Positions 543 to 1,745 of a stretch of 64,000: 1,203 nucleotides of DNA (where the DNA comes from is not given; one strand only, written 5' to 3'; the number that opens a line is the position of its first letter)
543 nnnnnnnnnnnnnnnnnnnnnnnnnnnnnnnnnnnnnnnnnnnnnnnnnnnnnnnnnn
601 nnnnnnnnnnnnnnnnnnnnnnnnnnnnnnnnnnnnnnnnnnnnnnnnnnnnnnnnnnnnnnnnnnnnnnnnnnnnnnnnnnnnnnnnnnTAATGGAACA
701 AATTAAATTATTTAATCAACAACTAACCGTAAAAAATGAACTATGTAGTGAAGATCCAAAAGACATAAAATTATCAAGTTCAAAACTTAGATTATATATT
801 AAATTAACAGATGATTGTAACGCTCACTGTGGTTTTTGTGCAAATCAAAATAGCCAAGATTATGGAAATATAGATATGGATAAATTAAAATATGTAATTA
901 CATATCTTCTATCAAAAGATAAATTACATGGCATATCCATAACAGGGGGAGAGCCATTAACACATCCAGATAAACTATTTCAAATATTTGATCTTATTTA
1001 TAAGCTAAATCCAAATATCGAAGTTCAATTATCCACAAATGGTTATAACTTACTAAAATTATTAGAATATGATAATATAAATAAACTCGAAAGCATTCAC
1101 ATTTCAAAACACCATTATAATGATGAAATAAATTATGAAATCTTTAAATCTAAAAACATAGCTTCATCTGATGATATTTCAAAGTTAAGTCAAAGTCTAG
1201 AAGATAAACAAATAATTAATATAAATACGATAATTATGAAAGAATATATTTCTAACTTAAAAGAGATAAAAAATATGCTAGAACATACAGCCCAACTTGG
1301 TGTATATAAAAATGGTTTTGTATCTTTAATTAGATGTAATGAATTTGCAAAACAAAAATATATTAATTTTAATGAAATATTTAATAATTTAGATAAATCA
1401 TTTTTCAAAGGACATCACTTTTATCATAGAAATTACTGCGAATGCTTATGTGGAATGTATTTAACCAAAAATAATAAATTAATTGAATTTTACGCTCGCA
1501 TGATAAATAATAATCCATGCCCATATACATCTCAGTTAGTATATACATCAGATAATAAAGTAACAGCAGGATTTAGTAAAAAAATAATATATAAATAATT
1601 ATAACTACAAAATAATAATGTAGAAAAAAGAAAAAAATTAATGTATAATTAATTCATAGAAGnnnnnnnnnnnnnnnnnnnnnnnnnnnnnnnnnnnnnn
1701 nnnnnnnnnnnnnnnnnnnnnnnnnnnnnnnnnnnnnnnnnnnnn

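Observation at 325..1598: Radical SAM enzyme translationally coupled to a protein with a Cys/Ser/Gly-rich C-terminal tail, between pnuC and nrtR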

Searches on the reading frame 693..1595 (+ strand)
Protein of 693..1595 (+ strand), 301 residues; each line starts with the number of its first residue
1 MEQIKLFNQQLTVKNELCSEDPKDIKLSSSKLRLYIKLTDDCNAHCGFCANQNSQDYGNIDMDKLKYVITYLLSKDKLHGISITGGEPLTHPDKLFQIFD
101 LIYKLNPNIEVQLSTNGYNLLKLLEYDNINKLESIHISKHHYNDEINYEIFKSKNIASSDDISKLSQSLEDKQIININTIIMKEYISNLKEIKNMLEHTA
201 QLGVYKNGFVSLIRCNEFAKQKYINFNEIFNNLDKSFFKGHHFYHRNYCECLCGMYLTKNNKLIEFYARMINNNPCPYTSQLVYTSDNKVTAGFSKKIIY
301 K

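Call 3: search_protein_families(library=ncbifam, proteins=[window:693-1595:+], max_evalue=1)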
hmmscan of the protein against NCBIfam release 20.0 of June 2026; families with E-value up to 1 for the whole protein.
window:693-1595:+ (301 aa): 39 families (the best 25 are shown)
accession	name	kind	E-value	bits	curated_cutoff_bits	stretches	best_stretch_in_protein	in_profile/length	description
TIGR04317.1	W_rSAM_matur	equivalog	1.1e-16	60.9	380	1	33-223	5-195/349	tungsten cofactor oxidoreductase radical SAM maturase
TIGR02666.1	moaA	equivalog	1.5e-16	60.3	284.05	1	34-237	12-220/336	GTP 3',8-cyclase MoaA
TIGR03977.1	rSAM_pair_HxsC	equivalog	7.2e-15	54.6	267.9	1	35-198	28-192/292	His-Xaa-Ser system radical SAM maturase HxsC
TIGR02668.1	moaA_archaeal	equivalog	1.4e-14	53.8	325.25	1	34-290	12-262/303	GTP 3',8-cyclase MoaA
NF001199.0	PRK00164.2-1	equivalog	4.6e-14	52.3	231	1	34-290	14-264/308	GTP 3',8-cyclase MoaA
NF038283.1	viperin_w_prok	equivalog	6.9e-11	41.8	180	1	38-273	8-238/281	viperin family antiviral radical SAM protein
TIGR02495.1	NrdG2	equivalog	6.6e-09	35.4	131.15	1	40-123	24-108/193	anaerobic ribonucleoside-triphosphate reductase activating protein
NF045646.2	rSAM_Se_TrsS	equivalog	8.8e-08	31.1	490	1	36-192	90-247/441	radical SAM (seleno)protein TrsS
TIGR02493.1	PFLA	equivalog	1.5e-07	31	231.75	1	38-227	21-209/235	pyruvate formate-lyase-activating protein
TIGR04478.1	rSAM_YfkAB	equivalog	3.2e-07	29.9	250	1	36-151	29-146/363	radical SAM/CxCxxxxC motif protein YfkAB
TIGR03962.1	mycofact_rSAM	equivalog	4.4e-07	29.4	265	1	35-279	15-262/339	mycofactocin radical SAM maturase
TIGR02491.1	NrdG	equivalog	8.1e-07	29.1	126.1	1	41-126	24-113/154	anaerobic ribonucleoside-triphosphate reductase activating protein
TIGR04251.1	SCM_rSAM_ScmF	equivalog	9.9e-07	28.5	400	1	33-118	5-91/353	SynChlorMet cassette radical SAM/SPASM protein ScmF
TIGR03963.1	rSAM_QueE_Clost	equivalog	1.2e-06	28.4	260.1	1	30-173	18-158/219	putative 7-carboxy-7-deazaguanine synthase QueE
TIGR04084.1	rSAM_AF0577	subfamily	1.1e-05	24.6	225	1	38-139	3-99/347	TIGR04084 family radical SAM/SPASM domain-containing protein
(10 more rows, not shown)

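Call 4: search_protein_families(library=pfam, proteins=[window:693-1595:+], max_evalue=1)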
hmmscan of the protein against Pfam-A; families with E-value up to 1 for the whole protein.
window:693-1595:+ (301 aa): 2 families
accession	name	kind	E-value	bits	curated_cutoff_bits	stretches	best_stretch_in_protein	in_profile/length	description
PF04055.27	Radical_SAM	-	5.3e-15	56.4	29.5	1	37-152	2-121/166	Radical SAM superfamily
PF13353.11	Fer4_12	-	1.2e-09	39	22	1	39-136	12-110/137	4Fe-4S single cluster domain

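Call 5: find_homologous_proteins(query=window:693-1595:+)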
Query window:693-1595:+ (301 aa): 253 proteins with E <= 0.001 among 1787 candidates; the best 120 are listed.
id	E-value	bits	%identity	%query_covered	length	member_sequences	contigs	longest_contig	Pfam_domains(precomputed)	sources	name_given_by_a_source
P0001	5.7e-197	671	100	100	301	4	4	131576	PF04055.28,PF13353.12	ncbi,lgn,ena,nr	ncbi:MAG: radical SAM protein [Bacilli bacterium]|nr:radical SAM protein [Bacilli bacterium]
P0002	8.0e-165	565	83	100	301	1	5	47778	PF04055.28,PF13353.12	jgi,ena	-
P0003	2.5e-144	498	72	100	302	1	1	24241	PF04055.28,PF13353.12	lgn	-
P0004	6.0e-142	490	69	100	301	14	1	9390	PF04055.28,PF13353.12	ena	-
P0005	2.0e-140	485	69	100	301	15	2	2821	PF04055.28,PF13353.12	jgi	-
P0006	1.7e-137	475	69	100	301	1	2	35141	PF04055.28,PF13353.12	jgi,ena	-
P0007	5.5e-137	474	68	100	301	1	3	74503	PF04055.28,PF13353.12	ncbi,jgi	jgi:molybdenum cofactor biosynthesis enzyme MoaA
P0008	5.8e-136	470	68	100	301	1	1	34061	PF04055.28,PF13353.12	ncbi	-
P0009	1.8e-135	469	68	100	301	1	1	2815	PF04055.28,PF13353.12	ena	-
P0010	2.1e-135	469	67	100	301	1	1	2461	PF04055.28,PF13353.12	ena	-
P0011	3.2e-135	468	66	100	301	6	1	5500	PF04055.28,PF13353.12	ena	-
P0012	8.0e-135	467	68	100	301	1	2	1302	PF04055.28,PF13353.12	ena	-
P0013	1.5e-134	466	68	100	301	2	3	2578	PF04055.28,PF13353.12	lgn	-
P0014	8.9e-134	463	68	100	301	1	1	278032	PF04055.28,PF13353.12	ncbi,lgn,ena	-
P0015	1.3e-133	463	66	100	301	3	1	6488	PF04055.28,PF13353.12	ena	-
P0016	1.7e-133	462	66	100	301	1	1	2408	PF04055.28,PF13353.12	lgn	-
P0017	3.7e-133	461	67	100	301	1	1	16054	PF04055.28,PF13353.12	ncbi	-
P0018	4.8e-133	461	68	100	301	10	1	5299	PF04055.28,PF13353.12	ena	-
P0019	6.5e-133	460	66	100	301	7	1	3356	PF04055.28,PF13353.12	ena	-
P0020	8.0e-133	460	67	100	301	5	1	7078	PF04055.28,PF13353.12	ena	-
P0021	9.7e-133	460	67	100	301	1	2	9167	PF04055.28,PF13353.12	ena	-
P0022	1.2e-132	460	66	100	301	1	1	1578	PF04055.28,PF13353.12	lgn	-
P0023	1.6e-132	459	67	100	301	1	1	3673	PF04055.28,PF13353.12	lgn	-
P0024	1.3e-130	453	62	100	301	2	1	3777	PF04055.28,PF13353.12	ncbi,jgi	jgi:molybdenum cofactor biosynthesis enzyme MoaA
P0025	1.7e-130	453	65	100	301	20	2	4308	PF04055.28,PF13353.12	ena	-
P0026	1.8e-130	452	65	100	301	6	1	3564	PF04055.28,PF13353.12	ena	-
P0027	1.9e-130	452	66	100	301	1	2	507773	PF04055.28,PF13353.12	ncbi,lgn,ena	-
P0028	6.5e-130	451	65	100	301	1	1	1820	PF04055.28,PF13353.12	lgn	-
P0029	8.4e-130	450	64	100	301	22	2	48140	PF04055.28,PF13353.12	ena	-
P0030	2.1e-128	446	66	100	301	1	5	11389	PF04055.28,PF13353.12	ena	-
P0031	2.8e-127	442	62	100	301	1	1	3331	PF04055.28,PF13353.12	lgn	-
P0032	3.2e-127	442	62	100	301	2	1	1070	PF04055.28,PF13353.12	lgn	-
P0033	1.1e-124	433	62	100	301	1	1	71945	PF04055.28,PF13353.12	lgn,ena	-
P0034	2.0e-124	433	62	100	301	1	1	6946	PF04055.28,PF13353.12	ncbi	-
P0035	1.9e-123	429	60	100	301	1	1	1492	PF04055.28,PF13353.12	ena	-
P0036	2.5e-123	429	59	100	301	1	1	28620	PF04055.28,PF13353.12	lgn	-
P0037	3.5e-123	429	59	100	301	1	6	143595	PF04055.28,PF13353.12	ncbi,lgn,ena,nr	ncbi:MAG: radical SAM protein [Bacilli bacterium]|nr:radical SAM protein [Bacilli bacterium]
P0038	4.7e-123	428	60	100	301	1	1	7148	PF04055.28,PF13353.12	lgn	-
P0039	5.5e-123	428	60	100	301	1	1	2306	PF04055.28,PF13353.12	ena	-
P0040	6.6e-123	428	59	100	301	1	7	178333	PF04055.28,PF13353.12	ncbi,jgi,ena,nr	ncbi:MAG: radical SAM protein [Firmicutes bacterium]|nr:radical SAM protein [Bacillota bacterium]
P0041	6.7e-123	428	59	100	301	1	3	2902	PF04055.28,PF13353.12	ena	-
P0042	9.1e-123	427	59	100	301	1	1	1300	PF04055.28,PF13353.12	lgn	-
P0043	9.4e-123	427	59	100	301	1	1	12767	PF04055.28,PF13353.12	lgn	-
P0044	9.6e-123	427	63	100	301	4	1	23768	PF04055.28,PF13353.12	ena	-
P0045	1.0e-122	427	62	100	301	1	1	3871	PF04055.28,PF13353.12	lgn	-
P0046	1.8e-122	426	61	100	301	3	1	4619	PF04055.28,PF13353.12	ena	-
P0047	1.9e-122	426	59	100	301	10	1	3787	PF04055.28,PF13353.12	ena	-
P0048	2.1e-122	426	59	100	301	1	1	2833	PF04055.28,PF13353.12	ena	-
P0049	2.3e-122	426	59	100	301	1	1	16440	PF04055.28,PF13353.12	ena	-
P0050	2.6e-122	426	60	100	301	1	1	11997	PF04055.28,PF13353.12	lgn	-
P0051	3.0e-122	425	62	100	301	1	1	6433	PF04055.28,PF13353.12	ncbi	-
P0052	3.2e-122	425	59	100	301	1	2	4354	PF04055.28,PF13353.12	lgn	-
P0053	3.8e-122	425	59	100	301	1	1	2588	PF04055.28,PF13353.12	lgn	-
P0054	3.9e-122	425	59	100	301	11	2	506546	PF04055.28,PF13353.12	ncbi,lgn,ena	-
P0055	4.4e-122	425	59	100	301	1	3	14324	PF04055.28,PF13353.12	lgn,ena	-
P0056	6.6e-122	424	58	100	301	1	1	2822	PF04055.28,PF13353.12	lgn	-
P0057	7.4e-122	424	59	100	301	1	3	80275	PF04055.28,PF13353.12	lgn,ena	-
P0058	8.1e-122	424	60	100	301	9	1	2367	PF04055.28,PF13353.12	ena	-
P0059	1.0e-121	424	59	100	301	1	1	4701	PF04055.28,PF13353.12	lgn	-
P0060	1.2e-121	423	59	100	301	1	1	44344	PF04055.28,PF13353.12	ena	-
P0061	1.9e-121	423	59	100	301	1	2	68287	PF04055.28,PF13353.12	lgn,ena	-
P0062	2.2e-121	423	59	100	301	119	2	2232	PF04055.28,PF13353.12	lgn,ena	-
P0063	2.4e-121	423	59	100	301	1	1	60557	PF04055.28,PF13353.12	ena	-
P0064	3.1e-121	422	61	100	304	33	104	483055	PF04055.28,PF13353.12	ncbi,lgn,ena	-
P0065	3.2e-121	422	58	100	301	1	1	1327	PF04055.28,PF13353.12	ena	-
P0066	4.1e-121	422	58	100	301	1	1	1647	PF04055.28,PF13353.12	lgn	-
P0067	4.1e-121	422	58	100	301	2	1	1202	PF04055.28,PF13353.12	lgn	-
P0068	4.2e-121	422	58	100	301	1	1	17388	PF04055.28,PF13353.12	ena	-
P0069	4.9e-121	421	59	100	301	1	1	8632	PF04055.28,PF13353.12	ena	-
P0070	5.5e-121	421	59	100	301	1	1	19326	PF04055.28,PF13353.12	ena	-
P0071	5.6e-121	421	59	100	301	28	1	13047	PF04055.28,PF13353.12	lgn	-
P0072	6.6e-121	421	59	100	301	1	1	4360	PF04055.28,PF13353.12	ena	-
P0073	6.8e-121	421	59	100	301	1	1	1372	PF04055.28,PF13353.12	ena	-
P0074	7.2e-121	421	62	100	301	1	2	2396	PF04055.28,PF13353.12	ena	-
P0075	8.4e-121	421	59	100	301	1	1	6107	PF04055.28,PF13353.12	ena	-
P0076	9.2e-121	421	64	100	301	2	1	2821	PF04055.28,PF13353.12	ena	-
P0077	9.4e-121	421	61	100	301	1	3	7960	PF04055.28,PF13353.12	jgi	-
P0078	1.1e-120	420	59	100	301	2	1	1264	PF04055.28,PF13353.12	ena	-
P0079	1.3e-120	420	61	100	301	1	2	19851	PF04055.28,PF13353.12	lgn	-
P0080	1.7e-120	420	59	100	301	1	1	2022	PF04055.28,PF13353.12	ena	-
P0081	2.3e-120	419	58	100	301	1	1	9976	PF04055.28,PF13353.12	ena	-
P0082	2.6e-120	419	59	100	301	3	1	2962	PF04055.28,PF13353.12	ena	-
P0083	2.6e-120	419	59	100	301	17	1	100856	PF04055.28,PF13353.12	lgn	-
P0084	2.7e-120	419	59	100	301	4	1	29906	PF04055.28,PF13353.12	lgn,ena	-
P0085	3.4e-120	419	59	100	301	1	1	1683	PF04055.28,PF13353.12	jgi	-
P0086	3.4e-120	419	58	100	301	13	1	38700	PF04055.28,PF13353.12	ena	-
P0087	5.4e-120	418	60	100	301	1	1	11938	PF04055.28,PF13353.12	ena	-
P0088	6.1e-120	418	60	100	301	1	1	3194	PF04055.28,PF13353.12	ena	-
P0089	6.6e-120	418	58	100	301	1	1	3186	PF04055.28,PF13353.12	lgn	-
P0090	7.9e-120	418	60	100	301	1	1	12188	PF04055.28,PF13353.12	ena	-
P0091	8.3e-120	417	58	100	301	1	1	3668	PF04055.28,PF13353.12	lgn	-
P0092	1.5e-119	417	61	100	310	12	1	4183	PF04055.28,PF13353.12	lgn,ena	-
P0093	1.6e-119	417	59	100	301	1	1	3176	PF04055.28,PF13353.12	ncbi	-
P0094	1.9e-119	416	59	100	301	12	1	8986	PF04055.28,PF13353.12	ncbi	-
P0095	2.3e-119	416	58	100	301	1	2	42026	PF04055.28,PF13353.12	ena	-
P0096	2.4e-119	416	60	100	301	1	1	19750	PF04055.28,PF13353.12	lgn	-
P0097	2.7e-119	416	59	100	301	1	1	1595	PF04055.28,PF13353.12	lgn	-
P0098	4.3e-119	415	58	100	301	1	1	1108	PF04055.28,PF13353.12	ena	-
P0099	1.1e-118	414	60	100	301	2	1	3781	PF04055.28,PF13353.12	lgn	-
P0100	1.1e-118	414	59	100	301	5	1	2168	PF04055.28,PF13353.12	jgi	-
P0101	1.8e-118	413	59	100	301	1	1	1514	PF04055.28,PF13353.12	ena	-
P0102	2.0e-118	413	57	100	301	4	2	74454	PF04055.28,PF13353.12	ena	-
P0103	2.4e-118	413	60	100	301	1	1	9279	PF04055.28,PF13353.12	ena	-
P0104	2.4e-118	413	59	100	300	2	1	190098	PF04055.28,PF13353.12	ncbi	-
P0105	2.8e-118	412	60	100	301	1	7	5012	PF04055.28,PF13353.12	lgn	-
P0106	3.3e-118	412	59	100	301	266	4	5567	PF04055.28,PF13353.12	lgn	-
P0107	3.9e-118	412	58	100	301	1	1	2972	PF04055.28,PF13353.12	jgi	-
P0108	5.2e-118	412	60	100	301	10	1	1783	PF04055.28,PF13353.12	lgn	-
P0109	6.8e-118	411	60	100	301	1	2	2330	PF04055.28,PF13353.12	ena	-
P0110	6.8e-118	411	57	100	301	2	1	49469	PF04055.28,PF13353.12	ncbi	-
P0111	7.3e-118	411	57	100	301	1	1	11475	PF04055.28,PF13353.12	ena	-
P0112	7.7e-118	411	60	100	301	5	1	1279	PF04055.28,PF13353.12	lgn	-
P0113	8.2e-118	411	60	100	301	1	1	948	PF04055.28,PF13353.12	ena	-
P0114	9.7e-118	411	59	100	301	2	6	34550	PF04055.28,PF13353.12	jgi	-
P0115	1.0e-117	411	57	100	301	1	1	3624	PF04055.28,PF13353.12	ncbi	-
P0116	1.1e-117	410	59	100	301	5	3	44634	PF04055.28,PF13353.12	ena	-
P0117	1.5e-117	410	59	100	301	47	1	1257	PF04055.28,PF13353.12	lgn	-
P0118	1.8e-117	410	58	100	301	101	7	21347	PF04055.28,PF13353.12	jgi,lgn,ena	jgi:radical SAM superfamily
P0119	2.1e-117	410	57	100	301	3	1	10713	PF04055.28,PF13353.12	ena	-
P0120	2.4e-117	409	60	100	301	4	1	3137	PF04055.28,PF13353.12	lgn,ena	-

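Call 8: find_encoding_contigs(protein=P0064, flank=5000, max_places=3)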
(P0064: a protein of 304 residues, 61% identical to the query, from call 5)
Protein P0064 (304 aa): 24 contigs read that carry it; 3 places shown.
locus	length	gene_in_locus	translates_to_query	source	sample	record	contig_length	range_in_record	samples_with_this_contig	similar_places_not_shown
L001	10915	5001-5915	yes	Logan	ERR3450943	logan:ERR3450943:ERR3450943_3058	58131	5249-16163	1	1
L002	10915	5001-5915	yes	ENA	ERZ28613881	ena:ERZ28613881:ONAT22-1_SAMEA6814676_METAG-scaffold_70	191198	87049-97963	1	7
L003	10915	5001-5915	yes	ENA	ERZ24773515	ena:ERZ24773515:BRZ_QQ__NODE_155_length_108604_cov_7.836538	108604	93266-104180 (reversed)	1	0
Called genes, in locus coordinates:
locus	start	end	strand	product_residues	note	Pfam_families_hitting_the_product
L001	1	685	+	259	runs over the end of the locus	-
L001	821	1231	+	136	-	-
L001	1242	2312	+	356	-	PF13793:Pribosyltran_N, PF00156:Pribosyltran, PF14572:Pribosyl_synth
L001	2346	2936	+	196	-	PF01467:CTP_transf_like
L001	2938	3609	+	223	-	PF04973:NMN_transporter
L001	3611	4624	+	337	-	PF01467:CTP_transf_like, PF13521:AAA_28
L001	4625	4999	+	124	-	-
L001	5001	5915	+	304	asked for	PF04055:Radical_SAM, PF13353:Fer4_12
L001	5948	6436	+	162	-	PF02464:CinA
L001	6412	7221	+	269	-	PF01513:NAD_kinase, PF20143:NAD_kinase_C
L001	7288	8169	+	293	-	PF00106:adh_short, PF13561:adh_short_C2, PF00106:adh_short (weak)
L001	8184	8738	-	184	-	PF14278:TetR_C_8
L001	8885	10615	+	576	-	PF00501:AMP-binding, PF13193:AMP-binding_C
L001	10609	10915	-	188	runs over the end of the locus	-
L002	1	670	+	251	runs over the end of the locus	-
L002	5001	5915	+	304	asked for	PF04055:Radical_SAM, PF13353:Fer4_12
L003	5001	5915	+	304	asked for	PF04055:Radical_SAM, PF13353:Fer4_12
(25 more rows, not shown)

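Call 9: find_encoding_contigs(protein=P0027, flank=5000, max_places=2)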
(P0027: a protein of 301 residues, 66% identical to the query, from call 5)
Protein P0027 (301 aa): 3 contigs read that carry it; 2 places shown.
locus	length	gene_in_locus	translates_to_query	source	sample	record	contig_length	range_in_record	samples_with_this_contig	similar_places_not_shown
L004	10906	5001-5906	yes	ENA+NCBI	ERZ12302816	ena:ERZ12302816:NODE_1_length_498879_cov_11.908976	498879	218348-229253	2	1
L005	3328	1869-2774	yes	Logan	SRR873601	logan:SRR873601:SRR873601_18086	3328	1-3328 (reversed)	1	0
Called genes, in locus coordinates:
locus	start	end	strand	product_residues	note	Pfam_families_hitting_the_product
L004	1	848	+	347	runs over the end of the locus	PF02912:Phe_tRNA-synt_N, PF01409:tRNA-synt_2d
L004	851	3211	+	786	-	PF01588:tRNA_bind, PF03483:B3_4, PF03484:B5, PF17759:tRNA_synthFbeta, PF03147:FDX-ACB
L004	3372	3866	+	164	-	PF01467:CTP_transf_like (weak)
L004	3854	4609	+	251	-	PF14093:DUF4271 (weak), PF04973:NMN_transporter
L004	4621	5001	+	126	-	-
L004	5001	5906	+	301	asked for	PF04055:Radical_SAM, PF13353:Fer4_12 (weak)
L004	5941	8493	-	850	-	-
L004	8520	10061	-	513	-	-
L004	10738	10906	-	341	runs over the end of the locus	PF08240:ADH_N, PF16912:Glu_dehyd_C, PF00107:ADH_zinc_N, PF13602:ADH_zinc_N_2 (weak)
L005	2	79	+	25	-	?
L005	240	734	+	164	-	PF01467:CTP_transf_like (weak)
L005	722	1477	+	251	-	PF14093:DUF4271 (weak), PF04973:NMN_transporter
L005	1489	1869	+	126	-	-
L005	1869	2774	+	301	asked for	PF04055:Radical_SAM, PF13353:Fer4_12 (weak)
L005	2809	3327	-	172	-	?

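Call 10: find_encoding_contigs(protein=P0040, flank=5000, max_places=2)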
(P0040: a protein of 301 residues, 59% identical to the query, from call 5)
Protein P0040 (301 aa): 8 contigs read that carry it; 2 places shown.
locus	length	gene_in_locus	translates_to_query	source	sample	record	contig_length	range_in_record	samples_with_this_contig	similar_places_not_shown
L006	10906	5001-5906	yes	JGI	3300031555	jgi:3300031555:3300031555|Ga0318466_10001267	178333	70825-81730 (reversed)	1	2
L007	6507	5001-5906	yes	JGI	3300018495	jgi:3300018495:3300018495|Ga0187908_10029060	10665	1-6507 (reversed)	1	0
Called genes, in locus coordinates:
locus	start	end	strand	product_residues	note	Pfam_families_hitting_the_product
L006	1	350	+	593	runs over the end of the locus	-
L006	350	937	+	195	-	-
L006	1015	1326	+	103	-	-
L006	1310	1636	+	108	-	PF06013:WXG100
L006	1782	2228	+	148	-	-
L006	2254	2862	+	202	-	PF01467:CTP_transf_like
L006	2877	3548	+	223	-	PF04973:NMN_transporter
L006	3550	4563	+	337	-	PF01467:CTP_transf_like, PF13521:AAA_28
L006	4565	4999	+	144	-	-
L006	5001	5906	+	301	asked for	PF04055:Radical_SAM, PF13353:Fer4_12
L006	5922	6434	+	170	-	PF02464:CinA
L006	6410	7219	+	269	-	PF01513:NAD_kinase, PF20143:NAD_kinase_C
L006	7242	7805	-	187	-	PF00440:TetR_N (weak), PF14278:TetR_C_8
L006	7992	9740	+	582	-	PF00501:AMP-binding, PF13193:AMP-binding_C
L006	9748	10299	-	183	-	PF13419:HAD_2 (faint)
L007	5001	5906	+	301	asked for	PF04055:Radical_SAM, PF13353:Fer4_12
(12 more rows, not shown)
